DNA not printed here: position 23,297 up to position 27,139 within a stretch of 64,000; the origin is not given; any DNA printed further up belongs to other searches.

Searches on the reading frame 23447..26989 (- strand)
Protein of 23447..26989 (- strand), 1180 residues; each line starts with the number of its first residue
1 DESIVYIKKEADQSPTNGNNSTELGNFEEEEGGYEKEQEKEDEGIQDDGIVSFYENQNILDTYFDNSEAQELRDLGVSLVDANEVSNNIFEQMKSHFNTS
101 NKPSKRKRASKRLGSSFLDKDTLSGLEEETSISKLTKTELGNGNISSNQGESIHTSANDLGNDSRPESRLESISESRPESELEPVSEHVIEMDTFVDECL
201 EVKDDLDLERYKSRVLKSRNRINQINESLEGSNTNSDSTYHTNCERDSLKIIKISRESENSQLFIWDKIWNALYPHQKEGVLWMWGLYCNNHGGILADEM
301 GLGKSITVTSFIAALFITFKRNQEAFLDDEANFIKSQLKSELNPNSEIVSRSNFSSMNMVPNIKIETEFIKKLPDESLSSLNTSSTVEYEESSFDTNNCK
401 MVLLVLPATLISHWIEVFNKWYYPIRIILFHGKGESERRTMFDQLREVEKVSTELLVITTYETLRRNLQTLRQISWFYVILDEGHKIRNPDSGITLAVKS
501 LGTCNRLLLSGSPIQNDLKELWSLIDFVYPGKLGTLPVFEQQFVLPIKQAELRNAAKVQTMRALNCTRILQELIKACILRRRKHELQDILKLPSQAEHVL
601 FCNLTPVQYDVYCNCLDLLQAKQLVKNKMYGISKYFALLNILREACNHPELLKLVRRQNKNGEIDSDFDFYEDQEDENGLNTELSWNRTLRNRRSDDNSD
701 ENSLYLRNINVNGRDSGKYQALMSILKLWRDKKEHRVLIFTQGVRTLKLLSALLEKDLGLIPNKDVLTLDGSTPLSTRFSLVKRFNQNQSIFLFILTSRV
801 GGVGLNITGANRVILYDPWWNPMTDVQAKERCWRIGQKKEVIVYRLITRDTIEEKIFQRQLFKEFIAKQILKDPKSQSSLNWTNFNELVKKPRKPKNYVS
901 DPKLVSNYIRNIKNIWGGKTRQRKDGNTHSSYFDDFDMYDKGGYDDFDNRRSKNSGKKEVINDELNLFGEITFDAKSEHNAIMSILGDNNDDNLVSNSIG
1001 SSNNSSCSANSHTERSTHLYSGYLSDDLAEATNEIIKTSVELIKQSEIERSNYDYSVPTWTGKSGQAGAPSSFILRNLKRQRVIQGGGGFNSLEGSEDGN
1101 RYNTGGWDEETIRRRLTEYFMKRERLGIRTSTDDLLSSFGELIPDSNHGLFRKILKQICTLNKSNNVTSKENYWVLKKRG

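Call 21: search_protein_families(library=pfam, proteins=[window:23447-26989:-], max_evalue=0.001)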
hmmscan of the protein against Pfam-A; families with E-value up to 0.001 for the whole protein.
window:23447-26989:- (1180 aa): 3 families
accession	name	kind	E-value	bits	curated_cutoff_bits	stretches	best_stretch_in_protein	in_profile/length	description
PF00176.29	SNF2-rel_dom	-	1.5e-69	234.8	24.9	1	276-651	1-290/290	SNF2-related domain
PF00271.37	Helicase_C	-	1.7e-22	80.2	23.5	1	718-836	2-110/110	Helicase conserved C-terminal domain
PF04851.21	ResIII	-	8.2e-05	23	22.5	0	400-490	55-140/164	Type III restriction enzyme, res subunit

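Call 54: search_solved_structures(query=window:23447-26989:-, max_evalue=1e-30)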
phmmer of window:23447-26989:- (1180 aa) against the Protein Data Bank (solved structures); distinct sequences matched with E-value up to 1e-30: 74 (the best 60 are shown).
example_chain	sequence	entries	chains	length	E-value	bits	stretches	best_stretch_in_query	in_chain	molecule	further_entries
7oo3_b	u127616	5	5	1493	7.6e-121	407.8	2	402-654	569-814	DNA excision repair protein ERCC-6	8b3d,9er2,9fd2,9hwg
7oob_b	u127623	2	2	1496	7.7e-121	407.8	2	402-654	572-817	DNA excision repair protein ERCC-6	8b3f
9bz0_b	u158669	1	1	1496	8.6e-121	407.6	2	402-654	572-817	DNA excision repair protein ERCC-6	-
7oop_b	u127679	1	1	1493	1.6e-120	406.7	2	402-654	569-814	DNA excision repair protein ERCC-6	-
7opc_b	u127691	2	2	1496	1.6e-120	406.7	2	402-654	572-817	DNA excision repair protein ERCC-6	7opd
8he5_O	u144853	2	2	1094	9.4e-114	384.3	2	714-885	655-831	DNA repair protein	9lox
5vvr_M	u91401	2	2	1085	3.1e-113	382.6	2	448-655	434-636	DNA repair and recombination protein RAD26 | RAD26 isoform 1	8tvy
1z3i_X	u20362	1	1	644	8.6e-69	235.4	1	401-653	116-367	similar to RAD54-like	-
7z8s_E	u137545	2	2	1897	1.6e-66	227.9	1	403-652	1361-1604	Helicase-like protein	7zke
7zb5_E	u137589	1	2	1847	1.7e-66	227.8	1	403-652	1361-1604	Helicase-like protein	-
7z7n_E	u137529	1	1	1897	4.3e-66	226.5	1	403-652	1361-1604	Helicase-like protein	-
6g7e_B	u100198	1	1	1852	4.7e-66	226.4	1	403-652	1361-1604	Helicase-like protein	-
5hzr_A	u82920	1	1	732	2e-63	217.7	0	403-667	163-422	SNF2-family ATP dependent chromatin remodeling factor like protein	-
23cp_K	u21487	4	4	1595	4e-62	213.4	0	403-667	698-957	WD40 repeat-containing protein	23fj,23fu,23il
6vzg_K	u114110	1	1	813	5.8e-61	209.5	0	402-652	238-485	Nuclear protein STH1/NPS1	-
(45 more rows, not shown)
